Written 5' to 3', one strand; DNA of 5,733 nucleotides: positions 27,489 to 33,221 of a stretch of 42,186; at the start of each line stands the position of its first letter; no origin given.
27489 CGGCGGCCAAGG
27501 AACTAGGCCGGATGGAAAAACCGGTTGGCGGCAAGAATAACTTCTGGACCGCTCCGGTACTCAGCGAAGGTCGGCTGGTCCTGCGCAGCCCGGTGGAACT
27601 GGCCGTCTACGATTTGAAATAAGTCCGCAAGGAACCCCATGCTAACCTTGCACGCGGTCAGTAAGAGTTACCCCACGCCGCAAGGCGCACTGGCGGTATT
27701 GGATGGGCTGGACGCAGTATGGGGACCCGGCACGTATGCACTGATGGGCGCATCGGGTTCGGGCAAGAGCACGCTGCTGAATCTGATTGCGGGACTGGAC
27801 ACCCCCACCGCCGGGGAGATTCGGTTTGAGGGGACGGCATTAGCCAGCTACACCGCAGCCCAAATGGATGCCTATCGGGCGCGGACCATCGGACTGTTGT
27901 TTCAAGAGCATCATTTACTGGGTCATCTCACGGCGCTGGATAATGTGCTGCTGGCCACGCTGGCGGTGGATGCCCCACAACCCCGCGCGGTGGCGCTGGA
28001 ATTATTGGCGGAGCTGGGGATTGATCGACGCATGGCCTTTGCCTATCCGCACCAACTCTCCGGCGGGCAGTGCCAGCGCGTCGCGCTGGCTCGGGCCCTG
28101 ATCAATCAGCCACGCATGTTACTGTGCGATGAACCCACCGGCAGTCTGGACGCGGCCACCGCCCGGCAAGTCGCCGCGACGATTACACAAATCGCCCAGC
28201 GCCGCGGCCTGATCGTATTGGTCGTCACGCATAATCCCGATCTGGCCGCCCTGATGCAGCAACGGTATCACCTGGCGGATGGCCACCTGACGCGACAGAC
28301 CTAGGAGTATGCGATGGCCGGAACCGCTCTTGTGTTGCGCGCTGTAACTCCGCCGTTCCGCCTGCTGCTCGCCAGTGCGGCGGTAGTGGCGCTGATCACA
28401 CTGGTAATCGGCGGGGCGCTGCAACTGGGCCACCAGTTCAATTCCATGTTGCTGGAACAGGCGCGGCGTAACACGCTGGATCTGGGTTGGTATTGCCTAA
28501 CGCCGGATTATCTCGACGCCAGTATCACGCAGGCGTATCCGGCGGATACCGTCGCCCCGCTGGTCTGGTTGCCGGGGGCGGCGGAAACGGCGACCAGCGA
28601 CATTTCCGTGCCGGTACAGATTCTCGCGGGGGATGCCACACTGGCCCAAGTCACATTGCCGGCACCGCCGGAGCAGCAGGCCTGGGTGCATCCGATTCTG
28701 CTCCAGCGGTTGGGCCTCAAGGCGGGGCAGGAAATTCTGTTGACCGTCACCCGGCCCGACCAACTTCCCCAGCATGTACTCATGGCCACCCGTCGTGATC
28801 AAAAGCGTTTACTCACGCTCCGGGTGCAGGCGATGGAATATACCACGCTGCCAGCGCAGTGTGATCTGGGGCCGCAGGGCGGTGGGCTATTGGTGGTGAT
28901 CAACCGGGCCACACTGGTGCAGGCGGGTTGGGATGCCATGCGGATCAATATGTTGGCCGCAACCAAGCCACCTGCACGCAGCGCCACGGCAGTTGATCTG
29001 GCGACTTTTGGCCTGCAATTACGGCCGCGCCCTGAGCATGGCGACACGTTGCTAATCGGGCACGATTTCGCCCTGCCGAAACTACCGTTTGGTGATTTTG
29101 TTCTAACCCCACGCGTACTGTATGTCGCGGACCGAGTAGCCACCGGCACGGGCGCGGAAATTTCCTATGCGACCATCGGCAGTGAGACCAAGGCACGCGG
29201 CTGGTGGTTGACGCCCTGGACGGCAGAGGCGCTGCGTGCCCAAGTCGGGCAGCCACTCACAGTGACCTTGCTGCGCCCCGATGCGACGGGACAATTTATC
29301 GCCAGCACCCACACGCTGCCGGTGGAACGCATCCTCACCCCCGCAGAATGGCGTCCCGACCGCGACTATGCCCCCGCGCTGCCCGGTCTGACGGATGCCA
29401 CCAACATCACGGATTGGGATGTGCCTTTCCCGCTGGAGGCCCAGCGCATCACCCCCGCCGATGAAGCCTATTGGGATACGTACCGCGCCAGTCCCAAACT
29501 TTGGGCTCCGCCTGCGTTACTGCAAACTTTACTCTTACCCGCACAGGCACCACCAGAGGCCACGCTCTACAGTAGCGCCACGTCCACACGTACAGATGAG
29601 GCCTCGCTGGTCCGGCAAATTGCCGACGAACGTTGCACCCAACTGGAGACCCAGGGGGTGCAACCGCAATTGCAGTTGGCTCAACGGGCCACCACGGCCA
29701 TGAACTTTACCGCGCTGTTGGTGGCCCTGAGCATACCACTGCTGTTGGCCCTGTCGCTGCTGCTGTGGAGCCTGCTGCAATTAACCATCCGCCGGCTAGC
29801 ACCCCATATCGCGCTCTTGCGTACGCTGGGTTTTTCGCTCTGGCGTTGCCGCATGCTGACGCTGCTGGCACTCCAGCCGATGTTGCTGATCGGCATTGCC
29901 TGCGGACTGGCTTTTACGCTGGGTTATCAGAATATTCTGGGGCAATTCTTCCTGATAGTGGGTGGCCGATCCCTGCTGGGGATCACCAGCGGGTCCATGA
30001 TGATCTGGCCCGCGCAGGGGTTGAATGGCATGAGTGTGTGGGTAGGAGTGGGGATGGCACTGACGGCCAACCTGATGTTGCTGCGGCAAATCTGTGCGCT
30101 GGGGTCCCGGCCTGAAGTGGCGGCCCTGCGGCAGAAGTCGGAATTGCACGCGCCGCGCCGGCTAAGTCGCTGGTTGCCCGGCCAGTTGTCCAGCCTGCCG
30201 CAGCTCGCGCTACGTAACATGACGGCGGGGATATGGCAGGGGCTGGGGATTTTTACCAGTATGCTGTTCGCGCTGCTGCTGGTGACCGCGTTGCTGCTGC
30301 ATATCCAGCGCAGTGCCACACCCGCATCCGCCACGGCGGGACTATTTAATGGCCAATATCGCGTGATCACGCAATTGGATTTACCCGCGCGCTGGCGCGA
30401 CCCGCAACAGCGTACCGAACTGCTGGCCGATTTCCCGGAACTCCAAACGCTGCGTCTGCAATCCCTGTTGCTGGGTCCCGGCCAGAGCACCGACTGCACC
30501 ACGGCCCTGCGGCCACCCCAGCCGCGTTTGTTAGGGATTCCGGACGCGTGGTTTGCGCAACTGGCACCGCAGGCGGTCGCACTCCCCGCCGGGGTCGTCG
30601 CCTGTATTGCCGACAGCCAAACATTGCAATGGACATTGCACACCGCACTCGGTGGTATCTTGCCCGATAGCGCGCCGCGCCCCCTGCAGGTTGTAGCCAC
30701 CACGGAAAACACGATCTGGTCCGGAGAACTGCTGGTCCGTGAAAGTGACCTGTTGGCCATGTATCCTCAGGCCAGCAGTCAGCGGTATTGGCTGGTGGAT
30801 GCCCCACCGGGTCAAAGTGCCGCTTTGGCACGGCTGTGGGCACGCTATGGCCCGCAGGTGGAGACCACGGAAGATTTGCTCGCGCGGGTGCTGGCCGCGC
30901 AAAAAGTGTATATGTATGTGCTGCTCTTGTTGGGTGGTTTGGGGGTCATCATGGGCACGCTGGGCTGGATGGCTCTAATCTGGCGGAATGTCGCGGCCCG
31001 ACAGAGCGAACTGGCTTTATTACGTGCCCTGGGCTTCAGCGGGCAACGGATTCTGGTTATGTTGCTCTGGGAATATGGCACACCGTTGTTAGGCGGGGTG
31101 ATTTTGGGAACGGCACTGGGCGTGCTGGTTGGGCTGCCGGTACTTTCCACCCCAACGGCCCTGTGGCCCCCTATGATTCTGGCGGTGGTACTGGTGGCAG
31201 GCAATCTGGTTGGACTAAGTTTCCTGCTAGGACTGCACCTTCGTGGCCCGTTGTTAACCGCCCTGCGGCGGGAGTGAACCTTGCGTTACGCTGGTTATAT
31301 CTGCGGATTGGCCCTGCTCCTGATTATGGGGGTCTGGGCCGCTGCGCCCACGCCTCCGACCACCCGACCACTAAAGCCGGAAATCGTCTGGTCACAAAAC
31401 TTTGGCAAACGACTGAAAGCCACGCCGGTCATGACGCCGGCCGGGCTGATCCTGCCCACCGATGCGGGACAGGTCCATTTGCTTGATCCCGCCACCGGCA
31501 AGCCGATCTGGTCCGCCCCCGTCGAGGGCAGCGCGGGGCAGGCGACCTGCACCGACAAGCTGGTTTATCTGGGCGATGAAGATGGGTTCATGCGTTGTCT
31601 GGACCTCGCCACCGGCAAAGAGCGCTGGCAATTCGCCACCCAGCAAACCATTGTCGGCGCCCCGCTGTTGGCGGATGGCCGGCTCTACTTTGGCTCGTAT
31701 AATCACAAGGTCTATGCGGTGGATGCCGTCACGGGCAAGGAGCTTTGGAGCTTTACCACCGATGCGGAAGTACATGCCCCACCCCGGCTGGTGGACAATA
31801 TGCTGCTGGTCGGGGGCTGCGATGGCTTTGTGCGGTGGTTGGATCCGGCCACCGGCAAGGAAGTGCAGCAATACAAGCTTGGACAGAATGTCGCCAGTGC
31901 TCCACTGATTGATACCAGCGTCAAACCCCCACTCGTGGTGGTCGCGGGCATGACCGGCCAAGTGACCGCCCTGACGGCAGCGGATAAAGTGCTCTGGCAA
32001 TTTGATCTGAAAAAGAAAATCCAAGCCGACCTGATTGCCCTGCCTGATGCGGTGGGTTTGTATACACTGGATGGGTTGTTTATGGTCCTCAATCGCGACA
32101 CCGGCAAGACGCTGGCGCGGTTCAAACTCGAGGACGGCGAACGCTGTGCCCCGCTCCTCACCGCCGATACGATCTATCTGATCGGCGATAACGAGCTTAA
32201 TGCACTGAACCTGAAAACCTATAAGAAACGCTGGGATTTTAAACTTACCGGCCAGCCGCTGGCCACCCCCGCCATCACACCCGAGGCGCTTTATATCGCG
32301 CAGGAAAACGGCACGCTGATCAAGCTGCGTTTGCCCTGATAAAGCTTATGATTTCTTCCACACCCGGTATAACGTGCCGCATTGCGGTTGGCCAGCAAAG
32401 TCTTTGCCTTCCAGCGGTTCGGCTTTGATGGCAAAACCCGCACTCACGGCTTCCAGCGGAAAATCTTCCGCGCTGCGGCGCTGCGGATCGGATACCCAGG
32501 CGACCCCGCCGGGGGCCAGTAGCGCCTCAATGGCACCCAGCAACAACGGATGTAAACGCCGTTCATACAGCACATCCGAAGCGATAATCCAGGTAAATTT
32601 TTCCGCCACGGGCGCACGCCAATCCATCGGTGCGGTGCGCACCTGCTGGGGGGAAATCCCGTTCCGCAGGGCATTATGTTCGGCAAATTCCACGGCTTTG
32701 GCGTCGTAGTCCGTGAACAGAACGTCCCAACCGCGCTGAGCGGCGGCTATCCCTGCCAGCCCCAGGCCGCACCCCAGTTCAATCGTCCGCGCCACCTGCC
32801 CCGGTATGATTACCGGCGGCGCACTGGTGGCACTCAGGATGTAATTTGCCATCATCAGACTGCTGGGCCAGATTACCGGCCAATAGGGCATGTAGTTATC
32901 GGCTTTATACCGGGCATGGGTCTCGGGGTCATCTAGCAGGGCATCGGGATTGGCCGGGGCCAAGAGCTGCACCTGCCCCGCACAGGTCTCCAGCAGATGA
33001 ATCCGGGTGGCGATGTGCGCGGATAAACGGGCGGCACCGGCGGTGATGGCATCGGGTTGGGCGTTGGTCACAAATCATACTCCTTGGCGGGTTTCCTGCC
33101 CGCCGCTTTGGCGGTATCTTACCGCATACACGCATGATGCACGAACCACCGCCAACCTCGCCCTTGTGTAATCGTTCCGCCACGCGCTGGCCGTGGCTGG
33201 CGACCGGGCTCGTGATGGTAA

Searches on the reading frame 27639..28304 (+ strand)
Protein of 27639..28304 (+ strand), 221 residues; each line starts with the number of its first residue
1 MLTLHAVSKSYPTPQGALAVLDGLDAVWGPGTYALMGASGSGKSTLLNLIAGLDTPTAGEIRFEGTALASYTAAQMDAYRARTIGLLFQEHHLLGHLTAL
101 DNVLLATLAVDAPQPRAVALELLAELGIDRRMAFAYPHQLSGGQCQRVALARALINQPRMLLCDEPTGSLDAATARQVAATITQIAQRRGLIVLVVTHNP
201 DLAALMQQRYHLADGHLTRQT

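Call 6: search_protein_families(library=ncbifam, proteins=[window:27639-28304:+], max_evalue=0.001)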
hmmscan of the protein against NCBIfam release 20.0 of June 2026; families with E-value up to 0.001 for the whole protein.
window:27639-28304:+ (221 aa): 190 families (the best 25 are shown)
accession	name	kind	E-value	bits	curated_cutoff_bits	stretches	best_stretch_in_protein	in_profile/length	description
TIGR02211.1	LolD_lipo_ex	equivalog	7.9e-55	185.7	307.75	1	2-218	2-220/221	lipoprotein-releasing ABC transporter ATP-binding protein LolD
NF008639.0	PRK11629.1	equivalog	7.6e-49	166.2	360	1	32-219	38-226/234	lipoprotein-releasing ABC transporter ATP-binding protein LolD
NF007826.0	PRK10535.1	equivalog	1e-48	166.1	966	1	2-219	5-223/648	macrolide ABC transporter ATP-binding protein/permease MacB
TIGR02673.1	FtsE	equivalog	4.5e-47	160.5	264.85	1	1-210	1-207/214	cell division ATP-binding protein FtsE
NF007879.0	PRK10584.1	equivalog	2.6e-46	158.2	336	1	2-219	7-226/228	putative ABC transporter ATP-binding protein YbbA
TIGR02982.1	heterocyst_DevA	subfamily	6.1e-46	156.8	295.8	1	20-217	20-219/220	ABC exporter ATP-binding subunit, DevA family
TIGR02315.1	ABC_phnC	equivalog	5e-42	144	266.1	1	1-209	1-215/243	phosphonate ABC transporter ATP-binding protein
TIGR03608.1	L_ocin_972_ABC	subfamily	2.4e-41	141.5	254.85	1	32-207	26-201/206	putative bacteriocin export ABC transporter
NF040933.2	ABC_arch_GlcV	equivalog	3.1e-40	138.1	450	1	3-209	4-212/357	glucose ABC transporter ATP-binding protein GlcV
NF038007.1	ABC_ATP_DarD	equivalog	3.9e-40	137.7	375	1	1-217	1-218/218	darobactin export ABC transporter ATP-binding protein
TIGR02142.1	modC_ABC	equivalog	4.8e-37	128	285.05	1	27-209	20-201/353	molybdenum ABC transporter ATP-binding protein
NF008420.0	PRK11247.1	equivalog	6.4e-37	127.1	395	1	2-212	13-206/257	aliphatic sulfonates ABC transporter ATP-binding protein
TIGR00968.1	3a0106s01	subfamily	7.2e-37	127.1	342.75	1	16-205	11-196/237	sulfate ABC transporter ATP-binding protein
TIGR01277.1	thiQ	equivalog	1.8e-36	125.7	245.05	1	33-219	27-209/213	thiamine ABC transporter ATP-binding protein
TIGR03265.1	PhnT2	equivalog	1.9e-36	126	457.7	1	34-209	34-204/353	putative 2-aminoethylphosphonate ABC transporter ATP-binding protein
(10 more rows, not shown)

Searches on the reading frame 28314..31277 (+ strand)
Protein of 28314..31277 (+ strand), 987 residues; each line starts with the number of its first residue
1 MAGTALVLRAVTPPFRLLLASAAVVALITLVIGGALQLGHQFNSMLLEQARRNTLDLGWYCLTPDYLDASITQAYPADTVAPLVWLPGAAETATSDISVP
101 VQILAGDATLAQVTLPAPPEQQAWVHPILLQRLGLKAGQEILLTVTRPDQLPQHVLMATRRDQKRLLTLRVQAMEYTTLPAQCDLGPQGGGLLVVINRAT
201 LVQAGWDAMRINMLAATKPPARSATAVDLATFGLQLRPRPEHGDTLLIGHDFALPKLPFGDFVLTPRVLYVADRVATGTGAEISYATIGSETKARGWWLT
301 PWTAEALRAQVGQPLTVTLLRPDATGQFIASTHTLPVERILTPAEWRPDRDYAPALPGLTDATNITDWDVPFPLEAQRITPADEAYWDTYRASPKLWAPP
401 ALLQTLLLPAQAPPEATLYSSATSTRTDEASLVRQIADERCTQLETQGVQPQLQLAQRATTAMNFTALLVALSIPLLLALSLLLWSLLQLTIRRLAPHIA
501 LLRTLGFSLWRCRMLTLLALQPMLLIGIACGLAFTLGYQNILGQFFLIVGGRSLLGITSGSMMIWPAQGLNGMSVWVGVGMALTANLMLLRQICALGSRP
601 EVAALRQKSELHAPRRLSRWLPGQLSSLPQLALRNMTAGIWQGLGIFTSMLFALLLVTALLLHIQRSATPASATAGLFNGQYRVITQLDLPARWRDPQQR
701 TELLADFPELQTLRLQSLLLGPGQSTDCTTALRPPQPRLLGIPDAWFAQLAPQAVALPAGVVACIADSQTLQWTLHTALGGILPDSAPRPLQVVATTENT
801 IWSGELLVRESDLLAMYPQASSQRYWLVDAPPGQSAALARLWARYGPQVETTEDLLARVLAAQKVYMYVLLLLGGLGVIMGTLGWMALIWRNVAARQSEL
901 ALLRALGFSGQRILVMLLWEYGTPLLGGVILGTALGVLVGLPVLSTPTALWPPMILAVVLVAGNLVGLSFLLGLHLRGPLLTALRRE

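Call 6: search_protein_families(library=ncbifam, proteins=[window:28314-31277:+], max_evalue=0.001)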
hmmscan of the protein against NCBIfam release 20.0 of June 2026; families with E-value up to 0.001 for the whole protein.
window:28314-31277:+ (987 aa): 1 family
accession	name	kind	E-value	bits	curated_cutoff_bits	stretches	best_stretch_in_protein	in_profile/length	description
TIGR03434.1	ADOP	subfamily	5.4e-07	28.1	622.3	1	848-940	659-751/803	ADOP family duplicated permease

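Call 46: search_protein_families(library=pfam, proteins=[window:28314-31277:+], max_evalue=0.001)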
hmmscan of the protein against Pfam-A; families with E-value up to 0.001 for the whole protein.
window:28314-31277:+ (987 aa): 1 family
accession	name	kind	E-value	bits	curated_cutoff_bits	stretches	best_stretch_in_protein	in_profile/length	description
PF02687.27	FtsX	-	6.3e-07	29.9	25.5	1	873-968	3-107/120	FtsX-like permease C-terminal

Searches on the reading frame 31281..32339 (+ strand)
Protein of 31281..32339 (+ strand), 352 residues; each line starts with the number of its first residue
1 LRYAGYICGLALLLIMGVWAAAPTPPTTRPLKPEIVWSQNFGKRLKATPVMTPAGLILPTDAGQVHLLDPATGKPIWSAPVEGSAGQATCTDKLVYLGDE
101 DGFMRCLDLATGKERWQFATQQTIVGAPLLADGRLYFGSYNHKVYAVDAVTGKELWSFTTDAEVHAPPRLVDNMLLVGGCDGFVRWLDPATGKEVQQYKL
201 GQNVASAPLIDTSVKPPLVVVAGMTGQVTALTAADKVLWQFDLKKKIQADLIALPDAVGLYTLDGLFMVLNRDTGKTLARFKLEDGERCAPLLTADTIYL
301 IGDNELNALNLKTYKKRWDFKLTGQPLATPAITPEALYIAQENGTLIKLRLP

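Call 31: search_protein_families(library=pfam, proteins=[window:31281-32339:+], max_evalue=0.0001)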
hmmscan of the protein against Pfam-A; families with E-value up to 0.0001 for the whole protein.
window:31281-32339:+ (352 aa): 3 families
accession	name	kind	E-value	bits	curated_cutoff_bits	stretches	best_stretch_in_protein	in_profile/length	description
PF13570.13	Beta-prop_ACSF4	-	6.5e-39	134.7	133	2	81-255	51-224/329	Beta-alanine-activating enzyme, beta-propeller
PF13360.13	PQQ_2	-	4.8e-37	128.3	27.6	3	106-233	7-135/233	Outer membrane protein assembly factor BamB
PF01011.28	PQQ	-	3.4e-17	62.8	26.7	1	125-163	50-88/595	Glucose/ethanol/alcohol dehydrogenase, beta-propeller domain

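Call 92: search_protein_families(library=ncbifam, proteins=[window:31281-32339:+], max_evalue=0.00001)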
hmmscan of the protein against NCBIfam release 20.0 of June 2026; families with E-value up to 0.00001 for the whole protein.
window:31281-32339:+ (352 aa): 7 families
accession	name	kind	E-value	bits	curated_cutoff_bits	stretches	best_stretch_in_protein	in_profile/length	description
TIGR03300.1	assembly_YfgL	equivalog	5.6e-36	124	285.2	2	90-199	63-172/377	outer membrane protein assembly factor BamB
NF008351.0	PRK11138.1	equivalog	3.7e-32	111.3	423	3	92-199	69-187/394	outer membrane protein assembly factor BamB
NF053615.1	SerThrKinAfsKStmc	equivalog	1.7e-23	83.2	1300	1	47-193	658-805/809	protein serine/threonine kinase AfsK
TIGR03075.1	PQQ_enz_alc_DH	subfamily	5.7e-18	64.8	480.05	1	42-128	430-511/530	PQQ-dependent dehydrogenase, methanol/ethanol family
TIGR04528.1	acido_non_PQQ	subfamily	3.4e-16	59.1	650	0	121-161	47-86/493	acido-empty-quinoprotein group A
TIGR03074.1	PQQ_membr_DH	subfamily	1.7e-10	39.4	832.65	0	125-164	206-245/783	membrane-bound PQQ-dependent dehydrogenase, glucose/quinate/shikimate family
NF041516.1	PA2928_fam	subfamily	8.9e-06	25.3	70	0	64-115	315-372/376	PA2928 family protein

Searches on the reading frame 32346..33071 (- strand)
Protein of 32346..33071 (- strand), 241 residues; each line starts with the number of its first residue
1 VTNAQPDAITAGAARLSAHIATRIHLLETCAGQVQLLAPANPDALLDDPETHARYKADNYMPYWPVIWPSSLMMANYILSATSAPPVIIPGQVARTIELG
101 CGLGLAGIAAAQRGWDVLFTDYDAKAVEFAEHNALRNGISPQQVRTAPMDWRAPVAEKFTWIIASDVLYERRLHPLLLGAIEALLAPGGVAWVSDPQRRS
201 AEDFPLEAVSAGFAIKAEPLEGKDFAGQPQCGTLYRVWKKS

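Call 46: search_protein_families(library=pfam, proteins=[window:32346-33071:-], max_evalue=0.001)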
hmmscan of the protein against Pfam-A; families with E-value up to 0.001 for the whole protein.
window:32346-33071:- (241 aa): 8 families
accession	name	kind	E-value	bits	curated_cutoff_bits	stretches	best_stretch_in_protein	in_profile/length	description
PF10294.15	Methyltransf_16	-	1.7e-15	57.6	21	1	66-203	20-165/174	Lysine methyltransferase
PF13489.12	Methyltransf_23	-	4.1e-10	40.1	27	1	92-203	22-126/164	Methyltransferase domain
PF08242.18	Methyltransf_12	-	3e-08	34.7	30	1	97-190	1-97/98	Methyltransferase domain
PF13847.12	Methyltransf_31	-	3.4e-08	33.7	27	1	95-208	6-121/145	Methyltransferase domain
PF13649.12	Methyltransf_25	-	6.7e-07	30.3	27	1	98-189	3-97/97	Methyltransferase domain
PF05175.20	MTS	-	1.1e-06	28.8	23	1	95-163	34-103/170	Methyltransferase small domain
PF06325.19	PrmA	-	2.6e-06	27.6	22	1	95-194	164-259/296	Ribosomal protein L11 methyltransferase (PrmA)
PF08241.18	Methyltransf_11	-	2.4e-05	25.3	21.2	1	98-192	2-94/95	Methyltransferase domain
